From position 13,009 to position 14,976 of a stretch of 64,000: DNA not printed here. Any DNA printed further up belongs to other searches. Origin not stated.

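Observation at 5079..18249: Mirror-image paralogous respiratory-type clusters (SorA-like Mo enzyme, cytochrome c, cyt-c/beta-propeller fusion, diheme cytochrome) flanking a lactonase-like gene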

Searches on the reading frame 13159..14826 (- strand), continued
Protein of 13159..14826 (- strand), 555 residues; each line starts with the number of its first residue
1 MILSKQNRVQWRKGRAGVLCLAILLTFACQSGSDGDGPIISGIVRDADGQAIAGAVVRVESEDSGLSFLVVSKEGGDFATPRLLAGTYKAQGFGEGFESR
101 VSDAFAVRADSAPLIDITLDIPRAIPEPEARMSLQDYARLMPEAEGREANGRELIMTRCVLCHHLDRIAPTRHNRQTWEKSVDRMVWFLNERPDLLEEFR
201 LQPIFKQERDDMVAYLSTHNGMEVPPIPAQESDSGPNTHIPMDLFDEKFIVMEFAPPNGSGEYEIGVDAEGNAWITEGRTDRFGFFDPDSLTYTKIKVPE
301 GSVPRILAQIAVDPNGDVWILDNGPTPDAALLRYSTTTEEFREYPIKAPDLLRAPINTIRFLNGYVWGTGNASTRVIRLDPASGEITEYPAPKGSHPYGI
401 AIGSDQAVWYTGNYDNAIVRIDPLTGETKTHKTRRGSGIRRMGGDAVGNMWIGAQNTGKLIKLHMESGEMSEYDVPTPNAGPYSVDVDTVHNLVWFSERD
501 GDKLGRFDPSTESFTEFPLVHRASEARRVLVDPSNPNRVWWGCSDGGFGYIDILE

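Call 34: find_related_loci(query=A1, collection=genome_contigs, flank=10000)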
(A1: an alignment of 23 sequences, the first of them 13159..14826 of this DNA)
Query A1 (555 aa) in genome_contigs; peptide patterns used: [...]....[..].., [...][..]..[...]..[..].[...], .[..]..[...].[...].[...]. (x = any residue, [..] = any of these).
166 stretches matched a pattern; 75 encode a relative of the query (tblastn E <= 1e-3); 75 distinct loci.
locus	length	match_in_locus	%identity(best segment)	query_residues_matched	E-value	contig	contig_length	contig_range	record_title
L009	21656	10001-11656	88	2-555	0e+0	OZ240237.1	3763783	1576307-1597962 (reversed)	MAG: Terriglobia bacterium isolate a4d45df8-9476-426c-84f8-ed4c4d5b1ce7 genome assembly, chromosome: 1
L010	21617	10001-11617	43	12-555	2e-141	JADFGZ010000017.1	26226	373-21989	MAG: Acidobacteria bacterium isolate B32T1B5 B32T1B5_NODE1432, whole genome shotgun sequence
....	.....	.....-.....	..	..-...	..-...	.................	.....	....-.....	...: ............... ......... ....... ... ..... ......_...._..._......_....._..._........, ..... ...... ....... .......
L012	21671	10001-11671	36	7-555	3e-113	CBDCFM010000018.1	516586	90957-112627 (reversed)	MAG: Terriglobia bacterium isolate c54ba7f5-15f4-4a56-8061-a18d687d4eea genome assembly, contig: contig_18, whole genome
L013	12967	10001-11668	36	12-555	4e-113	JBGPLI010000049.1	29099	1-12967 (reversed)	MAG: Bryobacteraceae bacterium isolate OBJ_0618_7090110_266 k141_480540_length_29099_cov_16.0000, whole genome shotgun s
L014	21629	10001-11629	36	39-555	5e-108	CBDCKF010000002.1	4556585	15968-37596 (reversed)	MAG: Terriglobia bacterium isolate e9658d76-3961-49e5-94b1-bf0d2ca6e407 genome assembly, contig: contig_2, whole genome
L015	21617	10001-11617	36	15-555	1e-103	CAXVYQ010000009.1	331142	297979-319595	MAG: Terriglobia bacterium isolate 8b7d6179-9095-41cb-b5b9-77e26c267f4d genome assembly, contig: contig_9, whole genome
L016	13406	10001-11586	37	40-555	9e-97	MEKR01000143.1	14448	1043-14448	MAG: Acidobacteria bacterium RIFCSPLOWO2_02_FULL_61_28 rifcsplowo2_02_scaffold_6069, whole genome shotgun sequence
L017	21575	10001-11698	35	15-555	5e-112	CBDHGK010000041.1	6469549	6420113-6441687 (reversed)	MAG: Terriglobia bacterium isolate 84b8e350-4f48-457e-9b40-e15a848d33f6 genome assembly, contig: contig_33, whole genome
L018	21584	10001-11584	34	40-554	1e-87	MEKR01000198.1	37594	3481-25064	MAG: Acidobacteria bacterium RIFCSPLOWO2_02_FULL_61_28 rifcsplowo2_02_scaffold_9900, whole genome shotgun sequence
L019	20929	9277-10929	34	18-555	8e-87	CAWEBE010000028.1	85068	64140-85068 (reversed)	MAG: uncultured Alphaproteobacteria bacterium isolate MFD05567.bin.1.164 genome assembly, contig: contig_16982, whole ge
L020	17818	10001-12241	34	15-555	3e-86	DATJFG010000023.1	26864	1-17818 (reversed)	MAG TPA_asm: Verrucomicrobiia bacterium isolate SMAG_U15454 k141_12958152, whole genome shotgun sequence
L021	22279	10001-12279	33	18-554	5e-85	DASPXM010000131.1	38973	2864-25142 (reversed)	MAG TPA_asm: Verrucomicrobiia bacterium isolate SMAG_U11567 k141_215717, whole genome shotgun sequence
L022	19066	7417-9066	34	13-554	6e-84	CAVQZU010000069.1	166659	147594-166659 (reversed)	MAG: uncultured Acidobacteriota bacterium isolate MFD10064.bin.2.95 genome assembly, contig: contig_32755, whole genome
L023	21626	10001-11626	31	16-554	5e-82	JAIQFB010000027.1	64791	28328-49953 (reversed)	MAG: Terriglobia bacterium isolate SRVP_15 SR-VP_26_10_2019_B_40cm_scaffold_513, whole genome shotgun sequence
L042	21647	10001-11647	31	13-555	2e-73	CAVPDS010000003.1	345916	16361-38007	MAG: uncultured Alphaproteobacteria bacterium isolate MFD00031.bin.1.1 genome assembly, contig: contig_2174, whole genom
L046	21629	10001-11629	31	15-554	2e-72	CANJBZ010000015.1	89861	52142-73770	MAG: Alphaproteobacteria bacterium isolate RH-23may17-1006 genome assembly, contig: RH-23may17-C1756, whole genome shotg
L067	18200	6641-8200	32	40-555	9e-74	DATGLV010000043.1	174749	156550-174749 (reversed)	MAG TPA_asm: Xanthobacteraceae bacterium isolate SMAG_U9895 k141_277485, whole genome shotgun sequence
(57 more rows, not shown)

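Call 41: find_encoding_contigs(protein=P0001, flank=10000, max_places=3)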
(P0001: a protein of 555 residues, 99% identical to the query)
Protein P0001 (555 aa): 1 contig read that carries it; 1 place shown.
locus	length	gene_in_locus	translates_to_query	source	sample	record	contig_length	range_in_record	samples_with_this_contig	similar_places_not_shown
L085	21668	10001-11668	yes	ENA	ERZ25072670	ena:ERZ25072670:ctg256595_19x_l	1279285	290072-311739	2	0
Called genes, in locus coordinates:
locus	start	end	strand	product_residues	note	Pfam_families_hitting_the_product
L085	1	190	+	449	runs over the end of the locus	PF07586:HXXSHH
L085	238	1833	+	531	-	PF12796:Ank_2, PF00023:Ank (weak), PF13857:Ank_5 (weak), PF23745:ANK_LRRK2 (weak), PF13606:Ank_3 (weak), PF12796:Ank_2, PF00023:Ank, PF12796:Ank_2, +3 more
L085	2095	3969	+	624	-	PF07969:Amidohydro_3, PF01979:Amidohydro_1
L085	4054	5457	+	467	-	PF01436:NHL (faint), PF10282:Lactonase (faint)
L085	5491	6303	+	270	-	-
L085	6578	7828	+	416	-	PF00174:Oxidored_molyb, PF03404:Mo-co_dimer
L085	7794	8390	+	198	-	PF00034:Cytochrom_C (faint), PF13442:Cytochrome_CBB3 (weak)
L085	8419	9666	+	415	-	PF02276:CytoC_RC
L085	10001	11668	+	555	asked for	PF13620:CarboxypepD_reg, PF24684:Vgb_lyase, PF21959:DUF6923 (faint)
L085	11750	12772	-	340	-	PF24684:Vgb_lyase (faint), PF08450:SGL, PF01731:Arylesterase (faint)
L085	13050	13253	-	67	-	-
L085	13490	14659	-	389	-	PF02276:CytoC_RC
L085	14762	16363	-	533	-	PF13620:CarboxypepD_reg, PF21959:DUF6923 (faint), PF24684:Vgb_lyase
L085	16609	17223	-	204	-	PF13442:Cytochrome_CBB3, PF00034:Cytochrom_C (weak)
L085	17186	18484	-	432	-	PF00174:Oxidored_molyb, PF03404:Mo-co_dimer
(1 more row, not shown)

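Call 57: predict_structure(alignment_id=A1)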
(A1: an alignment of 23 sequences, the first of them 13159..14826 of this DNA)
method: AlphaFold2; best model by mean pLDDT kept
length: 555 residues; sequences in the alignment: 23
mean_pLDDT: 88.7   pTM: 0.85
mean pLDDT of the five models: 88.7, 87.1, 87.0, 86.8, 86.1
residues with pLDDT >= 90: 392; 70-90: 114; 50-70: 20; < 50: 29
segments of 3 or more residues with pLDDT < 50: 1-17, 24-35
pLDDT, mean of each block of 10 residues (from residue 1): 40 48 43 57 97 97 93 96 93 96 89 92 81 87 94 93 86 94 90 88 96 96 83 75 93 80 90 93 93 94 93 97 94 97 95 91 97 94 96 89 96 90 95 88 93 93 95 90 93 93 94 95 90 96 88 93
secondary structure, 60 per line:
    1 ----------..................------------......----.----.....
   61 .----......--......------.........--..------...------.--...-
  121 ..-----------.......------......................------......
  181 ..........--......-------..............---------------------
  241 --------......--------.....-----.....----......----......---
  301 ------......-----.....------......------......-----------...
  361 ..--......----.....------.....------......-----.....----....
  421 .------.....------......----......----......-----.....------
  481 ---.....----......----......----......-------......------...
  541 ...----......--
elements in order: H11-28 E41-46 E56-61 E66-71 E77-79 E86-94 E105-107 E117-119 H134-140 H147-168 H175-190 H193-198 H206-219 E249-254 E263-267 E273-277 E282-287 E292-297 E307-312 E318-322 E329-334 E341-346 E358-362 E365-370 E375-379 E386-390 E397-402 E408-412 E417-421 E428-432 E439-444 E449-454 E459-464 E470-474 E484-488 E493-498 E503-508 E513-518 E526-531 E538-543 E548-553

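Call 59: fold_search(model_id=the predicted structure, library=pdb)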
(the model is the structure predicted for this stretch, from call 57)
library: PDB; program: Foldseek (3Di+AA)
matches with E <= 10: 1932; with E <= 0.001: 1530
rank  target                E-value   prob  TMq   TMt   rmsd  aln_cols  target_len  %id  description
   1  2z2o_C                5.0e-22  1.00  0.49  0.87   2.6       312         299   26  Crystal Structure of apo virginiamycin B lyase from Staphylococcus aureus (released 2007-06-19)
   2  2z2o_D                6.6e-22  1.00  0.49  0.88   2.7       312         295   26  Crystal Structure of apo virginiamycin B lyase from Staphylococcus aureus (released 2007-06-19)
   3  2z2o_A                9.1e-22  1.00  0.48  0.87   2.7       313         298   26  Crystal Structure of apo virginiamycin B lyase from Staphylococcus aureus (released 2007-06-19)
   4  2z2n                  1.0e-21  1.00  0.48  0.88   2.7       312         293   26  Crystal Structure of selenomethionine substituted virginiamycin B lyase from Staphylococcus aureus (released 2007-06-19)
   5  2qc5                  2.7e-21  1.00  0.49  0.88   2.6       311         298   26  Streptogramin B lyase structure (released 2008-10-14)
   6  2z2p_A                1.2e-20  1.00  0.48  0.88   2.6       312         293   26  Crystal Structure of catalytically inactive H270A virginiamycin B lyase from Staphylococcus aureus with Quinupristin (released 2007-06-19)
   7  6ren_B                7.0e-14  1.00  0.35  0.70   6.3       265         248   16  Crystal structure of 3fPizza6-SH with Zn2+ (released 2019-07-31)
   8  6i38                  7.8e-14  1.00  0.36  0.71   5.0       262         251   19  Crystal structure of nv2Pizza6-AYW, a circularly permuted designer protein (released 2019-11-20)
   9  6i3b_A                1.2e-13  1.00  0.35  0.69   6.3       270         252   19  Crystal structure of cPizza6-AYW, a circularly permuted designer protein (released 2019-11-20)
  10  6rej                  1.8e-13  1.00  0.35  0.69   6.4       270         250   16  Crystal structure of Pizza6-SH with Zn2+ (released 2019-07-31)
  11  2ce9_D                2.2e-13  1.00  0.45  0.73   8.8       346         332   12  A WRPW peptide bound to the Groucho-TLE WD40 domain. (released 2006-06-14)
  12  6rek                  2.7e-13  1.00  0.35  0.69   6.6       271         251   16  Crystal structure of Pizza6-SH with Cu2+ (released 2019-07-31)
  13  6f0q_A                3.2e-13  1.00  0.35  0.70   6.3       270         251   19  Crystal structure of Pizza6-AYW (released 2018-03-21)
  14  3ww9                  4.0e-13  1.00  0.36  0.72   5.3       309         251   16  Crystal structure of the computationally designed Pizza6 protein (released 2014-10-08)
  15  6qsf_A                4.5e-13  1.00  0.36  0.72   5.0       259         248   17  Crystal structure of Pizza6S in the presence of Keggin (STA) (released 2020-03-18)
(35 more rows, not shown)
